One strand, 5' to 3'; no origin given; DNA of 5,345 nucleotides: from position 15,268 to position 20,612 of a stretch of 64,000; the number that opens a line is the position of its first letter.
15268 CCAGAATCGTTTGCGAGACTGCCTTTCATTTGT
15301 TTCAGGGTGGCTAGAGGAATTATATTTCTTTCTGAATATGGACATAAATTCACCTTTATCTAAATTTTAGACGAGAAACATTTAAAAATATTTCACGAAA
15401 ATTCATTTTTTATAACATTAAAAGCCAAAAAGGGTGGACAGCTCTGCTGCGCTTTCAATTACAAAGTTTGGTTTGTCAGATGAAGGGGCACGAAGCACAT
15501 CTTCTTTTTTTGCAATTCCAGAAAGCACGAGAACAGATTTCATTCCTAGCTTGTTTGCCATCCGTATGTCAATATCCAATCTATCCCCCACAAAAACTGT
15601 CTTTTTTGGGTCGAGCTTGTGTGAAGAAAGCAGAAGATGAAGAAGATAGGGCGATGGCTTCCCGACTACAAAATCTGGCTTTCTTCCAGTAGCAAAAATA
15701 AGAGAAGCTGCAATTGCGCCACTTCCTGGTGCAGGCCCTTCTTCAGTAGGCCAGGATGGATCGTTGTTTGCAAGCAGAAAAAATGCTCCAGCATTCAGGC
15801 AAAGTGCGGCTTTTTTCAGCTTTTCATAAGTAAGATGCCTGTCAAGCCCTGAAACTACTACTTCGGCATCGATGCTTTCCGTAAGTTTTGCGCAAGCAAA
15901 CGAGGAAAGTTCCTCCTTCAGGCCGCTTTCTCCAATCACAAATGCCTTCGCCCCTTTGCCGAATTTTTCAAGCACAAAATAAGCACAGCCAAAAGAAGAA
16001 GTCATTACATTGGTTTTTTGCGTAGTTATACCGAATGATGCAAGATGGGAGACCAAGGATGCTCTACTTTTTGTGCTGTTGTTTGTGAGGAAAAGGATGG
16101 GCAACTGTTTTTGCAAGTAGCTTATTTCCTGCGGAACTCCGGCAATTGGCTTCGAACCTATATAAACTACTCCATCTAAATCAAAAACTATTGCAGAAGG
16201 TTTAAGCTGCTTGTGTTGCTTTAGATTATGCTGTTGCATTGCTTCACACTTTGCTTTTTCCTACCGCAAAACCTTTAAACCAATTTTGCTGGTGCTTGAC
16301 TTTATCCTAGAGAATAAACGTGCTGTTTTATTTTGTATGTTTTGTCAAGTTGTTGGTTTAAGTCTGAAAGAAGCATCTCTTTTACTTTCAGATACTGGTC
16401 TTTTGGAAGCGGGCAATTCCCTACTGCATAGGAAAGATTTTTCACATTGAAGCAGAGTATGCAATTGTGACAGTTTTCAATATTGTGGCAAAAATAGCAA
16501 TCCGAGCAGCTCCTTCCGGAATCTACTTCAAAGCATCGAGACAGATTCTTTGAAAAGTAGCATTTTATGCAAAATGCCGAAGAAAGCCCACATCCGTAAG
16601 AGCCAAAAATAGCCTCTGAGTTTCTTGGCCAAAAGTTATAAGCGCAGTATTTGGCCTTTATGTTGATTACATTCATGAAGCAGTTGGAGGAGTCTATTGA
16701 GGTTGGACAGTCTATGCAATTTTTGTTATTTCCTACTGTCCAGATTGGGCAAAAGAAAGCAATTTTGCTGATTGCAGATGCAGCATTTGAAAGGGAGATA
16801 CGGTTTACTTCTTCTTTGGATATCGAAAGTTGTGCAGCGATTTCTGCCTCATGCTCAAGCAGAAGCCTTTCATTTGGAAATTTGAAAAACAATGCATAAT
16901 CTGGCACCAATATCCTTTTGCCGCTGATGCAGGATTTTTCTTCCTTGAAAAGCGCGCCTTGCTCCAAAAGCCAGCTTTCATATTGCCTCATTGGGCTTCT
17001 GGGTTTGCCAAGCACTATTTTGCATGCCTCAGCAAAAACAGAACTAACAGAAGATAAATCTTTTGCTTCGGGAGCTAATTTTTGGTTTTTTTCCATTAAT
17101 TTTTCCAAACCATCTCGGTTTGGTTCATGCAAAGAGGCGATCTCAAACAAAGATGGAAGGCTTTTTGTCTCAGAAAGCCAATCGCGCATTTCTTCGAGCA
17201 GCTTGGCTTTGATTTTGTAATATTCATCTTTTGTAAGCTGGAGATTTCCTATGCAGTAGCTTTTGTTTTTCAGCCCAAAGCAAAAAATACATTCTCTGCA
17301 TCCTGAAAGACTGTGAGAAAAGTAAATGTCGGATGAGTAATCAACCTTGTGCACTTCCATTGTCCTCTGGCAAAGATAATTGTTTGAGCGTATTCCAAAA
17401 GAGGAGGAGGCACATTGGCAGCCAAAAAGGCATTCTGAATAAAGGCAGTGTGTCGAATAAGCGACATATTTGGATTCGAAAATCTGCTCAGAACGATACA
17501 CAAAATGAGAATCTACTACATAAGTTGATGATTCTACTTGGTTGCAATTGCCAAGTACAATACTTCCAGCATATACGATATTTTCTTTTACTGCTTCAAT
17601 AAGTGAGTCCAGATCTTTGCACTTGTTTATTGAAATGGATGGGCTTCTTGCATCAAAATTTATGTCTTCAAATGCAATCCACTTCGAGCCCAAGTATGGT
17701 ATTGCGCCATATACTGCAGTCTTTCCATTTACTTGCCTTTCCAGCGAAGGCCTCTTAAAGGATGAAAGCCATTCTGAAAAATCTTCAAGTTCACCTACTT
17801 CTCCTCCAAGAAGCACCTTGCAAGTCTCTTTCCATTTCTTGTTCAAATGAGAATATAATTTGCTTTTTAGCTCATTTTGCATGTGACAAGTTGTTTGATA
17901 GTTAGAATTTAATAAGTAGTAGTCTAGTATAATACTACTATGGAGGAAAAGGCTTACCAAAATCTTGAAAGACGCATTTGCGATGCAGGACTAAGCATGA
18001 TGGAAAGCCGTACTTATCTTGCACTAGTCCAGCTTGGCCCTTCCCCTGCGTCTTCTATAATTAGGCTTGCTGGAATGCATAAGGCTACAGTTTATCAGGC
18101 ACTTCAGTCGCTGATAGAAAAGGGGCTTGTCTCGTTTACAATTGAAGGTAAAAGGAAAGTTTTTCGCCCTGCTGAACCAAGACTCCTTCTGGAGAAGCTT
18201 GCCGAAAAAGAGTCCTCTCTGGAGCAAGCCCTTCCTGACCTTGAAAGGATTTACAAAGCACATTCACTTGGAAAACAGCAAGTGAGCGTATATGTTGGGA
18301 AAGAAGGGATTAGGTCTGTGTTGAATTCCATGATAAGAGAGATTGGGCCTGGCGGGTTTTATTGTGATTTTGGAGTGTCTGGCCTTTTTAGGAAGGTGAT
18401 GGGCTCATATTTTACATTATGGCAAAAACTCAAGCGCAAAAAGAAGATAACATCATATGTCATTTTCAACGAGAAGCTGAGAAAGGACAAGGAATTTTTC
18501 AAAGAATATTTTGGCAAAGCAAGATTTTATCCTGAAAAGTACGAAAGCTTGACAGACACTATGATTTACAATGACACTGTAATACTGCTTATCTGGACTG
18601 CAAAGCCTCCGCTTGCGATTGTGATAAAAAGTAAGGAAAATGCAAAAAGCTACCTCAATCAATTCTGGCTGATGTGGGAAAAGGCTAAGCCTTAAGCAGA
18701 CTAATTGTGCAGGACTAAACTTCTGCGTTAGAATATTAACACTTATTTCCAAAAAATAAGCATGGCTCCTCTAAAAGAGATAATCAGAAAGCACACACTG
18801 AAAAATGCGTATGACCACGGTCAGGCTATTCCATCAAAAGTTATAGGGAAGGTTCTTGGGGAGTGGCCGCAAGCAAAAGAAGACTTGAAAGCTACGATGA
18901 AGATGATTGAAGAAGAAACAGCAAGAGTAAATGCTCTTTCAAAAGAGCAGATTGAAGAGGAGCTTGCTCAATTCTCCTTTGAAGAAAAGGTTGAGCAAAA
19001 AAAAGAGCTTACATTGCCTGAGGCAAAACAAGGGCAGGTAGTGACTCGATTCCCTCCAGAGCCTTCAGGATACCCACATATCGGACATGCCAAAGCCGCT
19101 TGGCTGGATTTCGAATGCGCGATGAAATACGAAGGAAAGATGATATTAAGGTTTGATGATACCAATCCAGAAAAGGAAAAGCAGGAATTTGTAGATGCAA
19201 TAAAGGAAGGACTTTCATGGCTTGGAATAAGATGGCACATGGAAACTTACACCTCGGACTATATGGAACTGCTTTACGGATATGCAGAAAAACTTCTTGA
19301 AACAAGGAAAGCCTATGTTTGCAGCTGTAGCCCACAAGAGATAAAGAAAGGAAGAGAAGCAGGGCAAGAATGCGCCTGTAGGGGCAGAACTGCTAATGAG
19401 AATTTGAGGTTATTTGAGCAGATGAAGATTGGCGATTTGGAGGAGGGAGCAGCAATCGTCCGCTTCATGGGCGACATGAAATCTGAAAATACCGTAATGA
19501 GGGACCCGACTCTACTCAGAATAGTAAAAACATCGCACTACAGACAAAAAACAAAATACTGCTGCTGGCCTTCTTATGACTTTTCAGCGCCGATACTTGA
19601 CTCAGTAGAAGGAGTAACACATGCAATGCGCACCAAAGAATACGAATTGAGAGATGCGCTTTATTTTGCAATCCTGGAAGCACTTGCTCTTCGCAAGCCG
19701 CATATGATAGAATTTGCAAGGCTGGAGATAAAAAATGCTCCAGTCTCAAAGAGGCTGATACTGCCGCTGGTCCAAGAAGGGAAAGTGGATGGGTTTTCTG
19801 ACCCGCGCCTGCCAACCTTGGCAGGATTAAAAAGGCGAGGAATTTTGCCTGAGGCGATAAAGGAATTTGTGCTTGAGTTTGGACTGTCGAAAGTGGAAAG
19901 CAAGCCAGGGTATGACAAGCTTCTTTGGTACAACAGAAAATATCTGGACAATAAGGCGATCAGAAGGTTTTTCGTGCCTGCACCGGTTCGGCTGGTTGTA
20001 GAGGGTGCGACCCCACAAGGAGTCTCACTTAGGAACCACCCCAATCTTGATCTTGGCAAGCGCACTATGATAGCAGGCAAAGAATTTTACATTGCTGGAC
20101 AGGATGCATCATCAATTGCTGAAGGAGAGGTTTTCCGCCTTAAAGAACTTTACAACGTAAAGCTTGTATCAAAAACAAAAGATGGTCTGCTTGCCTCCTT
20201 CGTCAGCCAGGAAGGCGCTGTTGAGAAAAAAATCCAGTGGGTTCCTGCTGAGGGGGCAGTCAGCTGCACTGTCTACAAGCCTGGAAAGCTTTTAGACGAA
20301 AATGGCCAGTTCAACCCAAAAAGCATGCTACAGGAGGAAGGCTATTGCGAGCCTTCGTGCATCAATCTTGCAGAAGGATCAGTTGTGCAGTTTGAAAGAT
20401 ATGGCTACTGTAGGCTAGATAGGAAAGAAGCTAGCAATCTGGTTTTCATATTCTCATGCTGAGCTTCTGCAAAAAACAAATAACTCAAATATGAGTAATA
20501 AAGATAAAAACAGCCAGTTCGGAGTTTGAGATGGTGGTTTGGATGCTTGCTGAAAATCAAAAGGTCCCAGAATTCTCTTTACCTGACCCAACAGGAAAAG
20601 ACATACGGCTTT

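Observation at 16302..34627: Three dispersed paralogues of an uncharacterised cytoplasmic Cys-rich protein family, each an internal tandem duplication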

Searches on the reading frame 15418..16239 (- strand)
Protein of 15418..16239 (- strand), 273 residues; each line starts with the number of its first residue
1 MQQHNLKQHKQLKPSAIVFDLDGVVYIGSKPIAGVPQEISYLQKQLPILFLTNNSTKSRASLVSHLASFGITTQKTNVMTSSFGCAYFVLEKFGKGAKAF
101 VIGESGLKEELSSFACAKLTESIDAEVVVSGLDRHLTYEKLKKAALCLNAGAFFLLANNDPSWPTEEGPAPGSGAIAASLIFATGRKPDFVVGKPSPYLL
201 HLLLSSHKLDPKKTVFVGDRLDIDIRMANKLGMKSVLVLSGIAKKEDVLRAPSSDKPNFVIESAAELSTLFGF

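Call 13: search_protein_families(library=pfam, proteins=[window:15418-16239:-], max_evalue=0.001)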
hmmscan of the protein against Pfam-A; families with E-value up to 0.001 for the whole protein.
window:15418-16239:- (273 aa): 5 families
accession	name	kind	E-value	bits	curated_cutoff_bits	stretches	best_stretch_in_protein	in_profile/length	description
PF13344.12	Hydrolase_6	-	7.5e-21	74.5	27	1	17-113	1-97/101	Haloacid dehalogenase-like hydrolase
PF13242.12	Hydrolase_like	-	1.2e-19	70.5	22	1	192-267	2-75/75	HAD-hyrolase-like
PF00702.32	Hydrolase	-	4.4e-14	53.8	26.4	1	16-232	3-191/191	haloacid dehalogenase-like hydrolase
PF13419.12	HAD_2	-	3.3e-06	27.8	23.8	1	193-238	134-178/178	Haloacid dehalogenase-like hydrolase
PF09419.16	PGP_phosphatase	-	0.0007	19.7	20.4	0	210-242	135-167/168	Mitochondrial PGP phosphatase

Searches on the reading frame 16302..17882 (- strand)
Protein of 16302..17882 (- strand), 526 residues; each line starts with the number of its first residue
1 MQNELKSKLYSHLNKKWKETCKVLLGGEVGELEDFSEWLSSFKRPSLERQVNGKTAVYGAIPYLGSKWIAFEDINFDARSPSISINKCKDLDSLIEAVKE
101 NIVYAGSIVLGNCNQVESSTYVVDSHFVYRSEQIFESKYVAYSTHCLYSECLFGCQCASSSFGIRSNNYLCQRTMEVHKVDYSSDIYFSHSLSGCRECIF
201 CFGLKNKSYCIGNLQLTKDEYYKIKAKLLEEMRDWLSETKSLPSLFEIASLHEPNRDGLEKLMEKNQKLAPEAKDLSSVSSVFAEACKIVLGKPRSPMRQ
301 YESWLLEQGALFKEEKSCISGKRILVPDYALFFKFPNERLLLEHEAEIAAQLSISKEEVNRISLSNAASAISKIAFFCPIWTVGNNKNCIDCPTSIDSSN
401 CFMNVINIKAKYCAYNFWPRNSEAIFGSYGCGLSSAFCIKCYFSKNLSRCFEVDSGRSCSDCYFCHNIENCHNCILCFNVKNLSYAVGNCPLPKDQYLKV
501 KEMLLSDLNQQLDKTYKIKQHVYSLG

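Call 6: search_protein_families(library=pfam, proteins=[window:16302-17882:-], max_evalue=1)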
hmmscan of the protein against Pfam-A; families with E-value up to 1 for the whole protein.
window:16302-17882:- (526 aa): 0 families

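Call 7: search_protein_families(library=ncbifam, proteins=[window:16302-17882:-], max_evalue=1)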
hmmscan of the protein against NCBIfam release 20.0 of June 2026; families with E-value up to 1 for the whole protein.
window:16302-17882:- (526 aa): 0 families

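Call 43: search_protein_families(library=padloc, proteins=[window:16302-17882:-], max_evalue=1)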
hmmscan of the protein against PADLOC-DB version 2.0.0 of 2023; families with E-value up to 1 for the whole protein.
window:16302-17882:- (526 aa): 0 families

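Call 44: search_protein_families(library=phrogs, proteins=[window:16302-17882:-], max_evalue=1)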
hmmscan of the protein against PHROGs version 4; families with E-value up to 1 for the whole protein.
window:16302-17882:- (526 aa): 3 families
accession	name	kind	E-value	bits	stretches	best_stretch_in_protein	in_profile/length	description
phrog_9104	-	unknown function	0.23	12.9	0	468-519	20-69/74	-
phrog_24058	-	unknown function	0.24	12.9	1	66-109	12-55/98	-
phrog_15341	-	unknown function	0.71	10.2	1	388-484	44-137/276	-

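Call 77: find_homologous_proteins(query=window:16302-17882:-, max_evalue=1e-20)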
Query window:16302-17882:- (526 aa): 164 proteins with E <= 1e-20 among 5835 candidates; the best 120 are listed.
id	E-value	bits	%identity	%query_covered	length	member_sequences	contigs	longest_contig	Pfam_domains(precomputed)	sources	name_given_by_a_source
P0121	0.0e+0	1210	100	100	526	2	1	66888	-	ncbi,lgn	ncbi:MAG: hypothetical protein QXN37_01990 [Candidatus Anstonellaceae archaeon]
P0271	1.6e-217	742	61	98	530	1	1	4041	-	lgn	-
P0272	3.5e-217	741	61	99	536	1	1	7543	-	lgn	-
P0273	1.1e-216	739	60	98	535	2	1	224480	-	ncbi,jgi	ncbi:MAG: hypothetical protein WCT52_00970 [Candidatus Micrarchaeia archaeon]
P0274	1.3e-215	735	60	98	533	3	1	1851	-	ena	-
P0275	5.0e-199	681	54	100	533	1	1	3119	-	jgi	jgi:hypothetical protein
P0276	3.9e-182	625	53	98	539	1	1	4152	-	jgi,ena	-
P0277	2.2e-158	547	46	99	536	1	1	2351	-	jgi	jgi:hypothetical protein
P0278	7.3e-153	528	46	99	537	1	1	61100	-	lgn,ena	-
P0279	1.2e-152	528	45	99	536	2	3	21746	-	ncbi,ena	-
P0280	2.7e-151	523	45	99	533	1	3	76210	-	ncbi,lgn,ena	-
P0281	4.4e-148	513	44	99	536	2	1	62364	-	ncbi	ncbi:MAG: hypothetical protein WC861_04730 [Candidatus Micrarchaeia archaeon]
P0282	8.7e-148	512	45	99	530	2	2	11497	-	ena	-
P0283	3.8e-146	506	47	98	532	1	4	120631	-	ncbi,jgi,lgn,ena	-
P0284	5.3e-146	506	44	99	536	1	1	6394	-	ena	-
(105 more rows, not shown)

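Call 78: find_encoding_contigs(protein=P0273, flank=6000, max_places=2)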
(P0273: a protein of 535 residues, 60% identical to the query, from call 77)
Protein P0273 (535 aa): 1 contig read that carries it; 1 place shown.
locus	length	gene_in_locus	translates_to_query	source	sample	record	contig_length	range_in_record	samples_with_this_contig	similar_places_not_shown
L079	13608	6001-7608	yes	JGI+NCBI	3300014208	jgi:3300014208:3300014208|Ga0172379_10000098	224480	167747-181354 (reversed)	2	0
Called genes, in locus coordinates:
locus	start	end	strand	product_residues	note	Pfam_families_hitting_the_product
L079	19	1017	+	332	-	PF02445:NadA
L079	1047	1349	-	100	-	-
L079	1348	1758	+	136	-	PF01325:Fe_dep_repress, PF12802:MarR_2 (faint), PF02742:Fe_dep_repr_C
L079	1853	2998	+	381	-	PF01566:Nramp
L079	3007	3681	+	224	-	PF01168:Ala_racemase_N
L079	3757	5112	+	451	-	PF01564:Spermine_synth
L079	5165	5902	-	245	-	PF01978:TrmB, PF03965:Penicillinase_R (weak)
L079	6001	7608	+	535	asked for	-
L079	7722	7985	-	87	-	PF01423:LSM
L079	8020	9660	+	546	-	PF02511:Thy1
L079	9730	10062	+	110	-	-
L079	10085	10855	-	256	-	PF01988:VIT1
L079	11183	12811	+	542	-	PF00989:PAS, PF08448:PAS_4, PF12860:PAS_7 (faint), PF13426:PAS_9, PF00989:PAS (weak), PF08448:PAS_4, PF00512:HisKA, PF02518:HATPase_c, +1 more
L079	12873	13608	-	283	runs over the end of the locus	-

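Call 89: search_protein_families(library=phrogs, alignment_id=A4, max_evalue=0.01)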
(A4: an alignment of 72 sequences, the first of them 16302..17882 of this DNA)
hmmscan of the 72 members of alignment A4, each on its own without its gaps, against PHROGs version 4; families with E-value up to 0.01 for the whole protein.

A. member 1, window:16302-17882:- (526 aa): 0 families

B. families by the number of members that match (of 72 scanned): 6 families
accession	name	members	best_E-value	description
phrog_15341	-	50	2.1e-08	-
phrog_9104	-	2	0.00028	-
phrog_8962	-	1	0.0023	-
phrog_11897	-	1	0.0059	-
phrog_36098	-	1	0.0077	RNA polymerase sigma factor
phrog_424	-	1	0.0082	phosphoadenosine phosphosulfate reductase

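Call 90: predict_structure(alignment_id=A4)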
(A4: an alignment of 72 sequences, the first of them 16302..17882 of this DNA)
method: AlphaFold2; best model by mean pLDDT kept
length: 526 residues; sequences in the alignment: 72
mean_pLDDT: 88.3   pTM: 0.89
mean pLDDT of the five models: 88.3, 87.0, 84.2, 83.7, 73.9
residues with pLDDT >= 90: 340; 70-90: 155; 50-70: 27; < 50: 4
segments of 3 or more residues with pLDDT < 50: 1-4
pLDDT, mean of each block of 10 residues (from residue 1): 69 97 96 96 89 89 83 87 88 93 87 91 91 94 93 91 89 79 72 68 74 92 95 97 94 96 87 90 96 96 90 96 93 95 93 94 94 94 93 94 93 86 74 68 72 74 75 77 91 95 96 95 86
secondary structure, 60 per line:
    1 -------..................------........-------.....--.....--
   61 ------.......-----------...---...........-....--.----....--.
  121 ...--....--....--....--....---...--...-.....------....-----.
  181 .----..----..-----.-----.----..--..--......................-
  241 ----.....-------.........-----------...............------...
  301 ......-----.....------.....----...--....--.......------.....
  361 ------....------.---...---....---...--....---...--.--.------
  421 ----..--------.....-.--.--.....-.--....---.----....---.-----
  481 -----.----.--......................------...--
elements in order: H8-25 H32-39 E47-51 E54-58 E67-70 H91-101 E103-106 E114-117 E120-123 E126-129 E132-135 E138-141 E144-147 E151-153 E156-158 E160-164 E171-174 H218-239 H245-249 H257-265 H277-291 H298-306 E312-316 E323-327 H343-349 H356-360 H367-370 E381-383 E387-390 E394-396 E399-402 E406-408 E435-439 E447-451 E456-459 E468-471 H494-515

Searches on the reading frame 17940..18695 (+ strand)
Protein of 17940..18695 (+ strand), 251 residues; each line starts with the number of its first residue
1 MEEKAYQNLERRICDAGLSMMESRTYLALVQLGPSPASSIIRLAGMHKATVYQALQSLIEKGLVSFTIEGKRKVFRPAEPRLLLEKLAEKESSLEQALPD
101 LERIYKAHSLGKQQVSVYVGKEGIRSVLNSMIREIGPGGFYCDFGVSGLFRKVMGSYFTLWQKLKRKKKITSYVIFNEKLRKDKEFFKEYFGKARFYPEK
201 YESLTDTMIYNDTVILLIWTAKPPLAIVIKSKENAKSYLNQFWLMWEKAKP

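Call 13: search_protein_families(library=pfam, proteins=[window:17940-18695:+], max_evalue=0.001)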
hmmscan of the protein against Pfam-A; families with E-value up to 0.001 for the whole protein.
window:17940-18695:+ (251 aa): 2 families
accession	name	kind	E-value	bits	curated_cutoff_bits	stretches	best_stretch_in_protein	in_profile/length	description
PF01978.25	TrmB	-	1.5e-14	54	25.6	1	17-80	5-67/68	Sugar-specific transcriptional regulator TrmB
PF09339.16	HTH_IclR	-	0.00012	22.2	22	1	36-65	20-49/52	IclR helix-turn-helix domain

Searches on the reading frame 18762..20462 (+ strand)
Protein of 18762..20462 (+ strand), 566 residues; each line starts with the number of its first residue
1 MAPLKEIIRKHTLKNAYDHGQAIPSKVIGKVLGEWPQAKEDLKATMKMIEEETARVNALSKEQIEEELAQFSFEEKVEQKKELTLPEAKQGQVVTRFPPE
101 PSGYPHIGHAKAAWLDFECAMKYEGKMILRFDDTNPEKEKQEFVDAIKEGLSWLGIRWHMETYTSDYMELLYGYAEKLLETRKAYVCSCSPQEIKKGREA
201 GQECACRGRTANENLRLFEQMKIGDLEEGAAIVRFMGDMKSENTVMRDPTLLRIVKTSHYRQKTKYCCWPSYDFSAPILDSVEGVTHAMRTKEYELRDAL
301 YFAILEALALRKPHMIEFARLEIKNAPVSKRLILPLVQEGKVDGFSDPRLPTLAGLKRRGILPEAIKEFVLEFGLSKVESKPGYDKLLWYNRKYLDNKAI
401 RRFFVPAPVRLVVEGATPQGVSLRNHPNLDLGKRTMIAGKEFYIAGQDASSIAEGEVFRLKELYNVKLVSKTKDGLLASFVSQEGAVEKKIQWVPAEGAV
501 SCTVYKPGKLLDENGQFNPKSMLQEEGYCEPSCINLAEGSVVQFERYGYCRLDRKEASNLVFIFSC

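Call 13: search_protein_families(library=pfam, proteins=[window:18762-20462:+], max_evalue=0.001)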
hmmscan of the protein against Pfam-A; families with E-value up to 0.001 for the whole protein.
window:18762-20462:+ (566 aa): 3 families
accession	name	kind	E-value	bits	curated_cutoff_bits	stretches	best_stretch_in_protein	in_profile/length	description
PF00749.27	tRNA-synt_1c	-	2.1e-88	296.7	23.4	1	92-395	1-312/314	tRNA synthetases class I (E and Q), catalytic domain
PF03950.23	tRNA-synt_1c_C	-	7.7e-14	52.1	23.9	1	399-472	1-77/91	tRNA synthetases class I (E and Q), anti-codon binding domain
PF20974.2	tRNA-synt_1c_C2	-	4.4e-13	50.2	23.9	1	490-553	1-69/69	tRNA synthetases class I (E and Q), anti-codon binding domain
